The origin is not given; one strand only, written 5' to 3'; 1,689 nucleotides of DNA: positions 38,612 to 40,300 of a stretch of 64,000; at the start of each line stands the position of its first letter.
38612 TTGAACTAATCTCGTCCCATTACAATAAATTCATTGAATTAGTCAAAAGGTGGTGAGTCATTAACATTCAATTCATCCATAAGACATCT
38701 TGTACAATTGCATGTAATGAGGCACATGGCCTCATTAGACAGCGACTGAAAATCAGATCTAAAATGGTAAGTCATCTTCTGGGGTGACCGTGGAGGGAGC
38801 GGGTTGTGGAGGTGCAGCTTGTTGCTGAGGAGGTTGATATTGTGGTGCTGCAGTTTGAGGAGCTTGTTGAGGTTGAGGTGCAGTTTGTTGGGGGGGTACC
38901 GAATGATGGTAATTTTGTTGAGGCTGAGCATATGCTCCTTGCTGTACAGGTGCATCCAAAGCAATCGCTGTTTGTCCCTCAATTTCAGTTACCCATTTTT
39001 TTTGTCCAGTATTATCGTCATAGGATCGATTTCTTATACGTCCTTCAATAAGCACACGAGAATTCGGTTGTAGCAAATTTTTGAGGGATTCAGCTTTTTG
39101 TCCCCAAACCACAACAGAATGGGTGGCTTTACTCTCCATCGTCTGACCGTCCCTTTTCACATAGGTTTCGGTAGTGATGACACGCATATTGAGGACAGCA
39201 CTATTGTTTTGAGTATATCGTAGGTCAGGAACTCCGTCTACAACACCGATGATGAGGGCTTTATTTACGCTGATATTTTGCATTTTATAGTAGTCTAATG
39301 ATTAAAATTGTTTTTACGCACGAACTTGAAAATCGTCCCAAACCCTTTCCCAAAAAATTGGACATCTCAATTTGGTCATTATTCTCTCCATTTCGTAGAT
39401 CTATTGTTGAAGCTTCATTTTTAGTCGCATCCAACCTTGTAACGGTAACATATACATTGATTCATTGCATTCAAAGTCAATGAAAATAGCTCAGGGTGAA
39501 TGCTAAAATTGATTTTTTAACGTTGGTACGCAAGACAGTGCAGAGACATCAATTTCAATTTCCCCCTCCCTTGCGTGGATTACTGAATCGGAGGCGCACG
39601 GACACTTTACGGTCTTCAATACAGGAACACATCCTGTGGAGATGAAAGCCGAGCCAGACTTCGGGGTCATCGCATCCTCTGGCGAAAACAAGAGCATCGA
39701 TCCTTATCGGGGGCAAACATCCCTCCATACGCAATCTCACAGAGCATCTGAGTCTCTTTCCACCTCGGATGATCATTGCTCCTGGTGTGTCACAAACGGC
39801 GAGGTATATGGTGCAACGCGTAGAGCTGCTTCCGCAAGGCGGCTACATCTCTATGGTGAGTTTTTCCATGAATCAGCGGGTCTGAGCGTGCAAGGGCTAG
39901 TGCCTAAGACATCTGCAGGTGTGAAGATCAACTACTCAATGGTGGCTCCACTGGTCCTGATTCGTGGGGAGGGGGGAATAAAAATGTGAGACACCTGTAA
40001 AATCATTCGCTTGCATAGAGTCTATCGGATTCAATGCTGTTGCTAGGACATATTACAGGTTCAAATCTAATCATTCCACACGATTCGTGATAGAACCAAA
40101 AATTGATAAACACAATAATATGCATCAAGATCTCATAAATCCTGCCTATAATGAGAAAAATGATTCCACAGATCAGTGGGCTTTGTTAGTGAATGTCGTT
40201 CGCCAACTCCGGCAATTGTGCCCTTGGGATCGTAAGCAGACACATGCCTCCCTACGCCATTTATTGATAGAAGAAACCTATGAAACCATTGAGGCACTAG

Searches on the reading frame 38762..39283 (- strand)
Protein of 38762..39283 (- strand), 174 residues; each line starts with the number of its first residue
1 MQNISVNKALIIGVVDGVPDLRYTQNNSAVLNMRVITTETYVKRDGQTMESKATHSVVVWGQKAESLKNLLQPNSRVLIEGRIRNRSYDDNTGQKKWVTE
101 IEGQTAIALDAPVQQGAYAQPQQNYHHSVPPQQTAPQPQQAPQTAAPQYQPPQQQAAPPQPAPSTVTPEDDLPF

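Call 34: find_homologous_proteins(query=window:38762-39283:-, max_evalue=1e-30)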
Query window:38762-39283:- (174 aa): 7 proteins with E <= 1e-30 among 485 candidates.
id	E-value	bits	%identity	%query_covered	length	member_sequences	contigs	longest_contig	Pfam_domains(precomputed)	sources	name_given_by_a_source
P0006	2.8e-107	374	99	100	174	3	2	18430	PF00436.32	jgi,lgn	-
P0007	4.6e-76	272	75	100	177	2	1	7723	PF00436.32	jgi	-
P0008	5.2e-73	263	72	100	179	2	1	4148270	PF00436.32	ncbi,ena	-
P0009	1.2e-42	164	48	100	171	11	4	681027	PF00436.32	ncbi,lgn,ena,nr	ncbi:MAG: single-stranded DNA-binding protein [Bacteroidetes bacterium]|nr:single-stranded DNA-bindi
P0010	1.5e-42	164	50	100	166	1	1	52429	PF00436.32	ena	-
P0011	7.9e-41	158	51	100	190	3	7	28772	PF00436.32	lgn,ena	-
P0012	5.6e-36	142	50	93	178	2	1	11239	PF00436.32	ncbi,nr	ncbi:MAG: single-stranded DNA-binding protein, partial [Bacteroidetes bacterium]|nr:single-stranded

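Call 35: find_encoding_contigs(protein=P0007, flank=6000, max_places=5)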
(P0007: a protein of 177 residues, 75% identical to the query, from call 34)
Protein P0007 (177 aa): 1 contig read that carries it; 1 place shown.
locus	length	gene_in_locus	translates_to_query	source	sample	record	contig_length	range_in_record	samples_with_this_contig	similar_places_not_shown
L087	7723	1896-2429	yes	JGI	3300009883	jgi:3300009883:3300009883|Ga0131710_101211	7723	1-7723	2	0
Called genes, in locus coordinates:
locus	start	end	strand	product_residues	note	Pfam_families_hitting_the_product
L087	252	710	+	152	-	-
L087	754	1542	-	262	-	PF01503:PRA-PH (faint), PF03819:MazG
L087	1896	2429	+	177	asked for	PF00436:SSB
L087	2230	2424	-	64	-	-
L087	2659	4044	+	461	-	PF00209:SNF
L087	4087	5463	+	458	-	PF01595:CNNM, PF00571:CBS (weak), PF03471:CorC_HlyC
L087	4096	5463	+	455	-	PF01595:CNNM, PF00571:CBS (weak), PF03471:CorC_HlyC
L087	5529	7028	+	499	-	PF13230:GATase_4 (weak), PF13522:GATase_6, PF13537:GATase_7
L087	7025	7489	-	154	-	PF12893:Lumazine_bd_2 (faint)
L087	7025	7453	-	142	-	PF12893:Lumazine_bd_2 (faint)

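Call 36: find_encoding_contigs(protein=P0008, flank=6000, max_places=5)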
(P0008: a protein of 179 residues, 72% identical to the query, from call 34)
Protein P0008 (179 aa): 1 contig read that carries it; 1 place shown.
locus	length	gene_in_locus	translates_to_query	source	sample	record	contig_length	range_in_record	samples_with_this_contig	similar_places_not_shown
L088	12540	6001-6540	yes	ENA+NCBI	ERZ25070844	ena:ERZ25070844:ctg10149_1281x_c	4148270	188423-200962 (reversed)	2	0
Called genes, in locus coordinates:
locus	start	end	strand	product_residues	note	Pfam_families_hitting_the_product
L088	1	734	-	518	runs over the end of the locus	PF00474:SSF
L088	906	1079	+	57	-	-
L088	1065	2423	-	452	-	PF00083:Sugar_tr, PF07690:MFS_1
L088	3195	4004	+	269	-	PF20311:DUF6607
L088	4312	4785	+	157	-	-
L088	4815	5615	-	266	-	PF01503:PRA-PH (faint), PF03819:MazG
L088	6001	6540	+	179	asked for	PF00436:SSB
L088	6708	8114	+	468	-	PF00209:SNF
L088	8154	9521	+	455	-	PF01595:CNNM, PF00571:CBS (weak), PF03471:CorC_HlyC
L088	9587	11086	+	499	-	PF13522:GATase_6, PF13537:GATase_7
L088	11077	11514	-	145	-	PF12893:Lumazine_bd_2 (weak)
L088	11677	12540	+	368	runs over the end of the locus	PF00899:ThiF, PF00581:Rhodanese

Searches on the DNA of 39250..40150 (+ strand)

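Call 4: search_rna_families(source=window, start=39250, end=40150, threshold=evalue, max_evalue=10, show_alignments=3)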
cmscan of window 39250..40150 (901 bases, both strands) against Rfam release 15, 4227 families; matches with E-value up to 10: 0.
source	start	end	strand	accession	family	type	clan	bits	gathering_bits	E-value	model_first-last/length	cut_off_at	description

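Call 28: search_dna_similar(query=window:39540-39990:+, collection=phages, mode=distant, max_evalue=0.01)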
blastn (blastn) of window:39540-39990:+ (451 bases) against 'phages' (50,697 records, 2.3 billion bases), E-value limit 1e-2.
No match.

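Call 29: search_dna_similar(query=window:39540-39990:+, collection=plasmids, mode=distant, max_evalue=0.01)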
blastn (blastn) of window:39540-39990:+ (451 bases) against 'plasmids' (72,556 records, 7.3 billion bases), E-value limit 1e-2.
No match.
